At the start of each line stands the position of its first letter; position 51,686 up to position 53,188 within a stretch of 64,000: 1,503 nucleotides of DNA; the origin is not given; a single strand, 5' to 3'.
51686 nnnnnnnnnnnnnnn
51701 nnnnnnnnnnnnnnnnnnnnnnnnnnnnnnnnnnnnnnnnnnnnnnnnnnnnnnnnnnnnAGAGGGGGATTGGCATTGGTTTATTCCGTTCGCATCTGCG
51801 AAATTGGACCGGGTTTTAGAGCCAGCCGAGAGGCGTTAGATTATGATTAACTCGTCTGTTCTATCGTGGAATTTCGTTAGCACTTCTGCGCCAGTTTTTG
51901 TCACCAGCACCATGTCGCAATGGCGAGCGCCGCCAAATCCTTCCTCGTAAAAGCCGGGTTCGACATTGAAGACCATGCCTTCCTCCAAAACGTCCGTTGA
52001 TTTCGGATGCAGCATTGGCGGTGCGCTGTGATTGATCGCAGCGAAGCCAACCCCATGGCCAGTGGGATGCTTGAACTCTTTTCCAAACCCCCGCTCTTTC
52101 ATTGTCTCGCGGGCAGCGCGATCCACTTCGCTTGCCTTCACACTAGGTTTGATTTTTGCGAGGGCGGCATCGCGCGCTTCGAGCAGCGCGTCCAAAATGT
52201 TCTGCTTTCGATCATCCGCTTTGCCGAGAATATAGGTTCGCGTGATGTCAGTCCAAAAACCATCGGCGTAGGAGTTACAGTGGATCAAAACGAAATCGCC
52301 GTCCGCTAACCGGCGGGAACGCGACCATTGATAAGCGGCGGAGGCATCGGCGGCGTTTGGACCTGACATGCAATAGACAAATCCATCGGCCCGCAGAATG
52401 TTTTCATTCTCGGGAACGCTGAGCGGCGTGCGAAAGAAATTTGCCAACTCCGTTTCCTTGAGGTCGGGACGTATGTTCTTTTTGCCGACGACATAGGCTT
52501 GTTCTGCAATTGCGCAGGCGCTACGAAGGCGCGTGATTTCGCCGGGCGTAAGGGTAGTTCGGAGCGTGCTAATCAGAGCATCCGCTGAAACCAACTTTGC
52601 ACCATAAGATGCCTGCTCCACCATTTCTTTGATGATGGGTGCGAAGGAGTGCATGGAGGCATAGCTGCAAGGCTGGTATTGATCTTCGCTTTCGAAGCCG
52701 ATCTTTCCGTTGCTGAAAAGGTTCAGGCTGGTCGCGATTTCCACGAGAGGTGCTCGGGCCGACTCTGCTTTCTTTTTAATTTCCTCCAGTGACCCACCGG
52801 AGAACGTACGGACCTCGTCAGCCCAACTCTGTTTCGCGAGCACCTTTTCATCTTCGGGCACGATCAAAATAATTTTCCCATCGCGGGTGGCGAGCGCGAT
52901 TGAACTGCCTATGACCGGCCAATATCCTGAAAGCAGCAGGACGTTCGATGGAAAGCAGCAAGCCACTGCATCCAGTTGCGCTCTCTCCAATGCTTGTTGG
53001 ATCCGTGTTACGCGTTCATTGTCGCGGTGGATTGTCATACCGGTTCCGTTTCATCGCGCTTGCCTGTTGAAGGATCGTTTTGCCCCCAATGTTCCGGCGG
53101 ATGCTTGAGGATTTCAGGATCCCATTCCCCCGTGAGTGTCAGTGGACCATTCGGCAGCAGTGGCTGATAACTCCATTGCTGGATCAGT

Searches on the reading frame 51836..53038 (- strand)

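Call 51: search_protein_families(library=pfam, proteins=[window:51836-53038:-], max_evalue=0.01)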
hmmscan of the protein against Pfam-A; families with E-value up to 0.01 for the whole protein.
window:51836-53038:- (400 aa): 2 families
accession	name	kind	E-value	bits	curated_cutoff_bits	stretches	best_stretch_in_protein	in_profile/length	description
PF00557.29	Peptidase_M24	-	5.5e-48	163.9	23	1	170-381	2-208/208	Metallopeptidase family M24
PF01321.24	Creatinase_N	-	1.3e-08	35.8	22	1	9-160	1-126/128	Creatinase/Prolidase N-terminal domain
